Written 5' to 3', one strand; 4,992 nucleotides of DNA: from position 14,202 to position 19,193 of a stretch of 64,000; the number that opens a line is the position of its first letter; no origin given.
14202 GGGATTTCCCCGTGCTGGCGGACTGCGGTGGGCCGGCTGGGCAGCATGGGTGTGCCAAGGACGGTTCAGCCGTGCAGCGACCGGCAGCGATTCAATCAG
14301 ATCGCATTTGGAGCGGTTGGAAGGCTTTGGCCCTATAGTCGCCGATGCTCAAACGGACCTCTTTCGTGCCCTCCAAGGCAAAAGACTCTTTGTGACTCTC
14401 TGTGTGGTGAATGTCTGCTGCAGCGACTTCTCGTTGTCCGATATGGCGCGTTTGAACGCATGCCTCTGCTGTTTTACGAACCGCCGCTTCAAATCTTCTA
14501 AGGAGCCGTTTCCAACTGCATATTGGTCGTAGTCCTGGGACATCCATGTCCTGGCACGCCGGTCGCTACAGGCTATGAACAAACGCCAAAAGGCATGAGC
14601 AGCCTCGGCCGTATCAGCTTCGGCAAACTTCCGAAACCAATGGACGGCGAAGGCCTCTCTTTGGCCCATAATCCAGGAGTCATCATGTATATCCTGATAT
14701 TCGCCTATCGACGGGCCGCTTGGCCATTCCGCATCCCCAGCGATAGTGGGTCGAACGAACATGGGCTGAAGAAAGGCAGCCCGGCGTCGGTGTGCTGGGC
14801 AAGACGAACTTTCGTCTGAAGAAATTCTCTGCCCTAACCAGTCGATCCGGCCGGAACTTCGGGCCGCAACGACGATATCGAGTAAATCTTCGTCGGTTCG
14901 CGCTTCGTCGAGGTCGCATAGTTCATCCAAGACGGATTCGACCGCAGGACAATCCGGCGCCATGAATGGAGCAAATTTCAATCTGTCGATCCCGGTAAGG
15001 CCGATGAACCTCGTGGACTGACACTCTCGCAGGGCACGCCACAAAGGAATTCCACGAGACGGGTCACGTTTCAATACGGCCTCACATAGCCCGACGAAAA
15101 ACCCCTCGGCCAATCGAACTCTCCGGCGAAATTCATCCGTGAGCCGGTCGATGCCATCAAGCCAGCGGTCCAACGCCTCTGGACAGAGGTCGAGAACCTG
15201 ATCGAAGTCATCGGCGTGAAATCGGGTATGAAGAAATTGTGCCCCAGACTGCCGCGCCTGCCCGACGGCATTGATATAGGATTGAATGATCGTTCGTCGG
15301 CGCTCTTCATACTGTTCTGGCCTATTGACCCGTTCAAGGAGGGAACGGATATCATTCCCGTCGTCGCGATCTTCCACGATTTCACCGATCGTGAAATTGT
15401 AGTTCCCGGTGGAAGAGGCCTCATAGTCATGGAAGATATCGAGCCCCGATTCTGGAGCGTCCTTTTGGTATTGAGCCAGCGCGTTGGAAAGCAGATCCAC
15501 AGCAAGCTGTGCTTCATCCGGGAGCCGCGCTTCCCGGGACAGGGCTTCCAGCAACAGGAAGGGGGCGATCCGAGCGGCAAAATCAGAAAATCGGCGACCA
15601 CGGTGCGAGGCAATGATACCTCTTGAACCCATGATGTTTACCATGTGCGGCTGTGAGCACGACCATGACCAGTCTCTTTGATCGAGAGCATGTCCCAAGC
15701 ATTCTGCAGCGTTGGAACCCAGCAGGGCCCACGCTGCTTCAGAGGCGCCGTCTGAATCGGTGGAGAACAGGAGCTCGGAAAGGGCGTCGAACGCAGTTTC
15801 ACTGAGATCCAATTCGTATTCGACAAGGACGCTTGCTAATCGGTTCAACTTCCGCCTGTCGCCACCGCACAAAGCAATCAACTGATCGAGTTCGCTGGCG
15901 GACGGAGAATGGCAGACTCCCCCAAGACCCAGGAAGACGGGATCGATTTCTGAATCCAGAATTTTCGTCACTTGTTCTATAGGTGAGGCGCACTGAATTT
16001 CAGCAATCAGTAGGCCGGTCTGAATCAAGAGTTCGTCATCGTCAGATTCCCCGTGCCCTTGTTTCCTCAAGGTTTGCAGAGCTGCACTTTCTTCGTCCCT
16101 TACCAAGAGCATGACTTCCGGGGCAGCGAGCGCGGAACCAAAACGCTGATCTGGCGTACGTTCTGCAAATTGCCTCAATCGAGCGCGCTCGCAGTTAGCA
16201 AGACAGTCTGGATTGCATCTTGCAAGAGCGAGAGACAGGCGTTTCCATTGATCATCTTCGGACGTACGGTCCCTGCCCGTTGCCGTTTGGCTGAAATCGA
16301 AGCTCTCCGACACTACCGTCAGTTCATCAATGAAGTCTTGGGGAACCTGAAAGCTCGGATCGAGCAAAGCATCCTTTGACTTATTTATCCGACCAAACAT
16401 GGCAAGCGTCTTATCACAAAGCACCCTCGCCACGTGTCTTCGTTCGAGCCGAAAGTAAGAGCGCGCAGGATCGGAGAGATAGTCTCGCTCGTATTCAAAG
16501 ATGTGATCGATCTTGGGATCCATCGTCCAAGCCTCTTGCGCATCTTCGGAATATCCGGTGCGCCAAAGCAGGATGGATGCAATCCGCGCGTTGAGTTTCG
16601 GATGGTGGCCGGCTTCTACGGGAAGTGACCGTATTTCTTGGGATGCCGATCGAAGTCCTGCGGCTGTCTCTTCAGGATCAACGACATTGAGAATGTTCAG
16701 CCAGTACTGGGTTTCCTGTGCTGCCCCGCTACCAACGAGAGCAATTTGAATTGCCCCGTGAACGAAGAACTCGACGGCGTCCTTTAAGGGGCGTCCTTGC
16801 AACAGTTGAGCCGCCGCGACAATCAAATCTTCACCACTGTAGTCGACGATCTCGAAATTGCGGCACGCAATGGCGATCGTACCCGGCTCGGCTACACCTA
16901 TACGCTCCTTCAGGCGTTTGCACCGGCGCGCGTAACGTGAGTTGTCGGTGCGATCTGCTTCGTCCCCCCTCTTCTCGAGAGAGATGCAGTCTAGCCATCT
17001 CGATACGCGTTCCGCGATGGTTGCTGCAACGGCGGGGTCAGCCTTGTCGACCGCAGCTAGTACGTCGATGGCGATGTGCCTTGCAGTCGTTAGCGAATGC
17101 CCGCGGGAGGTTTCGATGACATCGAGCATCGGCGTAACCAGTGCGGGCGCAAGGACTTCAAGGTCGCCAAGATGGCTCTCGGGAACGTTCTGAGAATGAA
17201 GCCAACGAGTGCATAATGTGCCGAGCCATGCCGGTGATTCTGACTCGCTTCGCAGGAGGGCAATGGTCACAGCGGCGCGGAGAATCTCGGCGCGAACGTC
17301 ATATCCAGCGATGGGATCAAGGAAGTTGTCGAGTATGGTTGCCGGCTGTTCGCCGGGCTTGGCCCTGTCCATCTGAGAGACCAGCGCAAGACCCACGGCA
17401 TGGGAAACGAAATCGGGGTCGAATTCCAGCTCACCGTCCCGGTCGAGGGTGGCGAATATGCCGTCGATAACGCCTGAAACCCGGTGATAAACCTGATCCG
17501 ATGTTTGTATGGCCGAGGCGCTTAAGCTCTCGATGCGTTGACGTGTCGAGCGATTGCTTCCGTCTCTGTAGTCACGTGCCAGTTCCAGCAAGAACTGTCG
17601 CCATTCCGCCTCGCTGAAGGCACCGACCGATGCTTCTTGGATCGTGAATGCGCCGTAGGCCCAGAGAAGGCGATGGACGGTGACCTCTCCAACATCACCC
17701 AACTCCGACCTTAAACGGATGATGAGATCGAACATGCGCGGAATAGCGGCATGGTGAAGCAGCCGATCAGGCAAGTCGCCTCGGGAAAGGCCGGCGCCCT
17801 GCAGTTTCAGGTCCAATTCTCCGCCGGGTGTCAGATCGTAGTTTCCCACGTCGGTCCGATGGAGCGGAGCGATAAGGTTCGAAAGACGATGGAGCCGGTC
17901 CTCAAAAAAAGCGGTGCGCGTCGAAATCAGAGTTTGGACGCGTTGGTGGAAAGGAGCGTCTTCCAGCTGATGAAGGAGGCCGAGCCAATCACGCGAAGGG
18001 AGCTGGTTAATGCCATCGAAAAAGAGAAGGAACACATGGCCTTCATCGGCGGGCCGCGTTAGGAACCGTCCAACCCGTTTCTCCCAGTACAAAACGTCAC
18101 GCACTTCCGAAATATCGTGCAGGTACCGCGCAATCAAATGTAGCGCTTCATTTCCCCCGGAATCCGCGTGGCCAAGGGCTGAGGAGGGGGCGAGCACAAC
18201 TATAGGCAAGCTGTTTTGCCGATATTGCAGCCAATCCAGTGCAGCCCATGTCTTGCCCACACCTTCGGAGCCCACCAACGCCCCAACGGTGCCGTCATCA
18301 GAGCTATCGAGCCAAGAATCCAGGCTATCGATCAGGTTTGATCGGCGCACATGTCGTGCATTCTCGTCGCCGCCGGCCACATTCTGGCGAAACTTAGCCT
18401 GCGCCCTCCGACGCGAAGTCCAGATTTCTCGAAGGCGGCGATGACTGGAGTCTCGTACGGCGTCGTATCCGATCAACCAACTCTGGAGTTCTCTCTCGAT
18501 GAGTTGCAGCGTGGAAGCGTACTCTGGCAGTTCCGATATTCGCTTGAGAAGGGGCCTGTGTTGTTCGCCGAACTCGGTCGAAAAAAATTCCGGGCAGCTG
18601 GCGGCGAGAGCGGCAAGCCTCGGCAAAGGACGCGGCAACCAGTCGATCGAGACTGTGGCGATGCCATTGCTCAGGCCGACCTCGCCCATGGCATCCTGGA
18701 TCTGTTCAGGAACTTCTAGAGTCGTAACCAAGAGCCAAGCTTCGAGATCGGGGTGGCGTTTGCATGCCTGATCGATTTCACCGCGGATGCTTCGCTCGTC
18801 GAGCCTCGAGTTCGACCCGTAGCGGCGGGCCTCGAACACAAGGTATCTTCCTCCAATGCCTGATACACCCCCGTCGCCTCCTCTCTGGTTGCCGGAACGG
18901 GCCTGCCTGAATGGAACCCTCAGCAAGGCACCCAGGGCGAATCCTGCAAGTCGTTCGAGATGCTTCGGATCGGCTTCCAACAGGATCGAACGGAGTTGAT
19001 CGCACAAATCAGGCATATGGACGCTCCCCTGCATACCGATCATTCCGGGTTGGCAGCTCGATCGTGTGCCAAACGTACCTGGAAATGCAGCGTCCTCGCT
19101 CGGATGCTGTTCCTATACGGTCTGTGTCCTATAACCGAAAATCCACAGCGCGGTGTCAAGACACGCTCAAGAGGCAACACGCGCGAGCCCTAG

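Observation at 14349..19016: Single-gene 1,555-aa Mrr-like nuclease / STAND NTPase / >1,000-aa unassigned C-terminus: an Avs-like antiviral sensor with a variant nuclease triad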

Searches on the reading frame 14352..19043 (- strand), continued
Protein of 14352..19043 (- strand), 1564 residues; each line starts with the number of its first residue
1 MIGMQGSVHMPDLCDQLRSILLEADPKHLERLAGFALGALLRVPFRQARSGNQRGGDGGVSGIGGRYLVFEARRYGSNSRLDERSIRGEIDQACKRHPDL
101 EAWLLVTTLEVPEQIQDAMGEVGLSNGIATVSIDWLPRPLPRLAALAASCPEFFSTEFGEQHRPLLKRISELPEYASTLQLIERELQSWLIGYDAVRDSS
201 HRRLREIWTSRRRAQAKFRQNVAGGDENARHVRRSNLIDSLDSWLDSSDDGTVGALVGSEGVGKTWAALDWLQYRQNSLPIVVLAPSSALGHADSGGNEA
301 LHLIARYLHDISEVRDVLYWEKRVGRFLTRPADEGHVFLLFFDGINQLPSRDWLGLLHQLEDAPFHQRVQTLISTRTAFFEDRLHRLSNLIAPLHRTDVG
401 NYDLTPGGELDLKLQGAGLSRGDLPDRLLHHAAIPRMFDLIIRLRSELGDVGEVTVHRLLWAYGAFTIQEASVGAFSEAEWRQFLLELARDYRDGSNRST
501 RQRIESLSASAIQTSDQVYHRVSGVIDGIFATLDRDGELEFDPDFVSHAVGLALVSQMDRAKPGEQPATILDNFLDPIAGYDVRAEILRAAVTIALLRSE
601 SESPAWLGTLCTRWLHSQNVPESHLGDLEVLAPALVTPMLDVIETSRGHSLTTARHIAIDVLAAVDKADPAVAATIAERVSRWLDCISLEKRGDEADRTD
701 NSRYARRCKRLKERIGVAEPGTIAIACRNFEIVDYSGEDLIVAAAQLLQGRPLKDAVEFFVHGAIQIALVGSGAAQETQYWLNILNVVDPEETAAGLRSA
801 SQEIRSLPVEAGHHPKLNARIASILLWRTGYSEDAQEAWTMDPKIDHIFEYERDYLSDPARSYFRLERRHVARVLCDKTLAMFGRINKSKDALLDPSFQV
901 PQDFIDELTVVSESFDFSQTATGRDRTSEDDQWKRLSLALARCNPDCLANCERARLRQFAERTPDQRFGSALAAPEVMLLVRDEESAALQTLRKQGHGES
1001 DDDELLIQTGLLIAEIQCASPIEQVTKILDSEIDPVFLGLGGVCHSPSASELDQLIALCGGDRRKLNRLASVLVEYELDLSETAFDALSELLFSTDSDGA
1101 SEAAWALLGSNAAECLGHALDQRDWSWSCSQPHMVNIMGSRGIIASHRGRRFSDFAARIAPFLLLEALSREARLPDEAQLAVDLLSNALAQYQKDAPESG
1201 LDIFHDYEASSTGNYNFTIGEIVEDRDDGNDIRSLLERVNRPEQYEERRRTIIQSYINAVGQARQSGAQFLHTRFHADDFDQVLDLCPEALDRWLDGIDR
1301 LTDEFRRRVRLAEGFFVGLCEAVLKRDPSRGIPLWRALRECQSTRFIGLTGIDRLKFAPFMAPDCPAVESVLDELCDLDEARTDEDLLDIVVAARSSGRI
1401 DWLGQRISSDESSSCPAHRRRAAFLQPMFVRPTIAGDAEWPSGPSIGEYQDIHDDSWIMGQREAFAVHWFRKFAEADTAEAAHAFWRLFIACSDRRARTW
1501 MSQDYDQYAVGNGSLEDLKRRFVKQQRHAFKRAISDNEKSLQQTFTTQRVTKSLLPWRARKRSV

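Call 86: search_protein_families(library=padloc, alignment_id=A1, max_evalue=1)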
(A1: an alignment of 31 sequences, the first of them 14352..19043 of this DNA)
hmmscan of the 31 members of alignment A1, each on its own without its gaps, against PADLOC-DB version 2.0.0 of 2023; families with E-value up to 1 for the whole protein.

A. member 1, window:14352-19043:- (1564 aa): 0 families

B. families by the number of members that match (of 31 scanned): 5 families
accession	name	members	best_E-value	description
PDLC02400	Aga_TIR-PNTD1-PNTD2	2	0.00011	Class I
PDLC04786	PDC-S01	2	0.011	-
PDLC04715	PDC-M58A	1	0.0048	-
PDLC01757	Cas3b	1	0.018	-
PDLC04140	mad8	1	0.039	mads_8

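Call 88: search_protein_families(library=pfam, proteins=[P0115, P0021, P0034], max_evalue=0.001)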
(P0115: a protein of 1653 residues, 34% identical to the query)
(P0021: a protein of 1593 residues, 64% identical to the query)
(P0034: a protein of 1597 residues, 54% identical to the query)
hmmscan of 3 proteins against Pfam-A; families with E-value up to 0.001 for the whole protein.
P0115 (1653 aa): 0 families

P0021 (1593 aa): 0 families

P0034 (1597 aa): 0 families

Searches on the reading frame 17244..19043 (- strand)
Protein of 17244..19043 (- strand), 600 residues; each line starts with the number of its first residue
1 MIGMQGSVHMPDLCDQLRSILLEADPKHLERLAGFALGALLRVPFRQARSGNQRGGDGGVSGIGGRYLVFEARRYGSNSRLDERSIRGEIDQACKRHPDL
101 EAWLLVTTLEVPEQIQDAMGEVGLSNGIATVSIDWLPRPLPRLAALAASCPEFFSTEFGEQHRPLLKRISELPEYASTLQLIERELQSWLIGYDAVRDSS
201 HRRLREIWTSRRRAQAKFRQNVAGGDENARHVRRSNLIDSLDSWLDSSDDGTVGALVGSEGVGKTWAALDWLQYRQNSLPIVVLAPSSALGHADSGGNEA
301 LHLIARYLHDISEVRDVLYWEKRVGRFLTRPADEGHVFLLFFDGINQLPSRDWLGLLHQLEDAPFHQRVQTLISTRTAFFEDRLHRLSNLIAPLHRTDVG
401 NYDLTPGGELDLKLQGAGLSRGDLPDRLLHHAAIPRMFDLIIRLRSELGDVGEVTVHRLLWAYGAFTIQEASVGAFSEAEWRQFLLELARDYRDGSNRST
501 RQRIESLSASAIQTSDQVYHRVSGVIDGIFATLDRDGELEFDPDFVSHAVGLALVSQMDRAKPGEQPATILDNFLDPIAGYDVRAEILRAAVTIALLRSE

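Call 28: predict_structure(alignment_id=A2)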
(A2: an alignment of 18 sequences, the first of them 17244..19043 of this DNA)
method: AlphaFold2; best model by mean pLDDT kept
length: 600 residues; sequences in the alignment: 18
mean_pLDDT: 82.0   pTM: 0.82
mean pLDDT of the five models: 82.0, 80.1, 76.0, 70.9, 69.9
residues with pLDDT >= 90: 174; 70-90: 347; 50-70: 53; < 50: 26
segments of 3 or more residues with pLDDT < 50: 1-7, 51-64, 293-296
pLDDT, mean of each block of 10 residues (from residue 1): 44 87 88 88 74 32 56 83 89 89 91 92 92 85 93 90 92 92 87 88 93 87 79 89 82 87 91 92 86 56 89 83 90 86 87 86 87 91 71 86 91 90 82 86 72 66 63 67 84 76 83 81 78 77 82 87 86 86 85 73
secondary structure, 60 per line:
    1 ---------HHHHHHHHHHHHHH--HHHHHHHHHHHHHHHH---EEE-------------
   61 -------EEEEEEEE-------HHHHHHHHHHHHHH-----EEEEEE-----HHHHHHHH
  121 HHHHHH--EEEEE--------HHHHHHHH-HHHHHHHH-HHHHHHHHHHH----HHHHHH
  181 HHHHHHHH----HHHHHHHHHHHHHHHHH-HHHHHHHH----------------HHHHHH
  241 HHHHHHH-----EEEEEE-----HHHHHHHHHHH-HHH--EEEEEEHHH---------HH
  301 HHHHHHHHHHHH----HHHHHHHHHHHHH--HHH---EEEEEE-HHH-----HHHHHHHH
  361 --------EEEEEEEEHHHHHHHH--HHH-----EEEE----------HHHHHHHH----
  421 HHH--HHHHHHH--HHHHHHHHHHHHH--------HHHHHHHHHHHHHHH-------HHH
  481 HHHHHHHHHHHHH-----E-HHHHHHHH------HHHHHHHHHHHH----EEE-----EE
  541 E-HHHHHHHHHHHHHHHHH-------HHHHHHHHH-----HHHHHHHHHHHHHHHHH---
elements in order: H10-23 H26-41 E45-47 E68-75 H83-96 E102-107 H113-126 E129-133 H142-149 H151-158 H160-170 H175-188 H193-209 H211-218 H235-247 E253-258 H264-274 E281-286 H299-312 H317-329 E338-343 H353-360 E369-376 H377-384 E395-398 H409-416 H426-432 H435-447 H456-470 H478-493 H501-508 H515-526 E531-533 E539-541 H543-559 H567-575 H581-597
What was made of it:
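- On Mrr-like PD-(D/E)xK nuclease (Pfam Mrr_cat): The secondary-structure order in the model fits (H26-41, E45-47, loop, E68-75, H83-96, E102-107; call 28).
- The model's order of helices and strands fits the PD-(D/E)xK core (call 28). The catalytic loop around D57 is the least confident part of the model (pLDDT <50 for residues 51-64, call 28).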

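Call 30: fold_search(model_id=the predicted structure, library=pdb)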
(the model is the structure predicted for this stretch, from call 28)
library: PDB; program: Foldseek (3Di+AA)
matches with E <= 10: 1161; with E <= 0.001: 149
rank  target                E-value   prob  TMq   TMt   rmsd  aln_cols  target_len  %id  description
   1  8dgf_A                1.3e-09  1.00  0.44  0.19  13.5       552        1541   14  Avs4 bound to phage PhiV-1 portal (released 2022-08-03)
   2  8dgf_B                1.9e-09  1.00  0.44  0.20  15.9       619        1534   13  Avs4 bound to phage PhiV-1 portal (released 2022-08-03)
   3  3lqq_A                2.3e-06  1.00  0.32  0.36  14.4       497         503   14  Structure of the CED-4 Apoptosome (released 2010-04-28)
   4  4m9s_A                4.2e-06  1.00  0.31  0.35  14.6       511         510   13  crystal structure of CED-4 bound CED-3 fragment (released 2013-10-23)
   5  9cru_A                6.5e-06  1.00  0.25  0.29  15.5       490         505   11  Y20S (Sec18-Sec17-Sec9-Sso1-Snc1) EDTA - Class 1 (released 2025-08-27)
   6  9dh3_A                7.4e-06  1.00  0.32  0.18  15.9       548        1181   11  Cryo-EM structure of NLRP3 complex with Compound C (released 2024-12-25)
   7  7jgr_A                8.2e-06  1.00  0.28  0.38  14.1       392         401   16  Structure of Drosophila ORC bound to DNA (84 bp) and Cdc6 (released 2020-09-09)
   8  7crc_B                8.6e-06  1.00  0.28  0.17  15.0       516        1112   13  Cryo-EM structure of plant NLR RPP1 tetramer in complex with ATR1 (released 2020-12-16)
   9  7crc_A                1.1e-05  1.00  0.33  0.20  13.6       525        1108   11  Cryo-EM structure of plant NLR RPP1 tetramer in complex with ATR1 (released 2020-12-16)
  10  7dfv_A                1.2e-05  1.00  0.28  0.32  15.7       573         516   12  Cryo-EM structure of plant NLR RPP1 tetramer core part (released 2020-12-16)
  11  4m9s_B                1.5e-05  1.00  0.32  0.36  14.3       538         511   12  crystal structure of CED-4 bound CED-3 fragment (released 2013-10-23)
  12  7swl_C                1.6e-05  1.00  0.22  0.24  18.6       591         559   11  CryoEM structure of the N-terminal-deleted Rix7 AAA-ATPase (released 2022-03-02)
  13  8vwa                  2.2e-05  1.00  0.21  0.29  15.5       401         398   12  CryoEM Structure of a FtsH Helical Assembly in the Presence of ATP (released 2025-01-15)
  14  1z6t_B                2.4e-05  1.00  0.28  0.29  20.8       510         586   12  Structure of the apoptotic protease-activating factor 1 bound to ADP (released 2005-04-19)
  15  9cru_F                2.7e-05  1.00  0.26  0.30  15.5       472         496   12  Y20S (Sec18-Sec17-Sec9-Sso1-Snc1) EDTA - Class 1 (released 2025-08-27)
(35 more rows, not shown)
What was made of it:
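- On STAND NTPase (NACHT-like): The model (pLDDT 82) matches Avs4, CED-4, NLRP3, RPP1, Apaf-1 and Dark at E 1e-9 to 4e-5 (calls 28, 30).
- Closest known: EcAvs4. Same: It is the best solved structural match for residues 1-600 (Foldseek E 1.3e-9, TMq 0.44, call 30).
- Closest known: Apaf-1 / CED-4 / NLRP3 / plant RPP1. Same: The fold of the nucleotide-binding, helical and winged-helix module is shared (Foldseek E 2e-6 to 4e-5, call 30).
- The model of residues 1-600 (pLDDT 82, pTM 0.82, call 28) matches Avs4 8dgf best (E 1.3e-9), then CED-4, NLRP3, RPP1 and Apaf-1 (call 30). Avs4 (8dgf) is the best solved structural match for residues 1-600 (E 1.3e-9, call 30).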

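Call 38: search_solved_structures(query=A2, max_evalue=10, show_alignments=2)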
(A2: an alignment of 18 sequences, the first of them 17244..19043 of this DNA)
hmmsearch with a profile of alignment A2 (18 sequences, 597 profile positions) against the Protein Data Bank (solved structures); distinct sequences matched with E-value up to 10: 2.
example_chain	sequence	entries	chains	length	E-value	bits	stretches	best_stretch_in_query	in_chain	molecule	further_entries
9bfd_B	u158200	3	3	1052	0.67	11.4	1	328-432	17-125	Tyrocidine synthase 2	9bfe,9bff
6ukl_D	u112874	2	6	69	1.1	10.7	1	89-134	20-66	Outer membrane lipoprotein Blc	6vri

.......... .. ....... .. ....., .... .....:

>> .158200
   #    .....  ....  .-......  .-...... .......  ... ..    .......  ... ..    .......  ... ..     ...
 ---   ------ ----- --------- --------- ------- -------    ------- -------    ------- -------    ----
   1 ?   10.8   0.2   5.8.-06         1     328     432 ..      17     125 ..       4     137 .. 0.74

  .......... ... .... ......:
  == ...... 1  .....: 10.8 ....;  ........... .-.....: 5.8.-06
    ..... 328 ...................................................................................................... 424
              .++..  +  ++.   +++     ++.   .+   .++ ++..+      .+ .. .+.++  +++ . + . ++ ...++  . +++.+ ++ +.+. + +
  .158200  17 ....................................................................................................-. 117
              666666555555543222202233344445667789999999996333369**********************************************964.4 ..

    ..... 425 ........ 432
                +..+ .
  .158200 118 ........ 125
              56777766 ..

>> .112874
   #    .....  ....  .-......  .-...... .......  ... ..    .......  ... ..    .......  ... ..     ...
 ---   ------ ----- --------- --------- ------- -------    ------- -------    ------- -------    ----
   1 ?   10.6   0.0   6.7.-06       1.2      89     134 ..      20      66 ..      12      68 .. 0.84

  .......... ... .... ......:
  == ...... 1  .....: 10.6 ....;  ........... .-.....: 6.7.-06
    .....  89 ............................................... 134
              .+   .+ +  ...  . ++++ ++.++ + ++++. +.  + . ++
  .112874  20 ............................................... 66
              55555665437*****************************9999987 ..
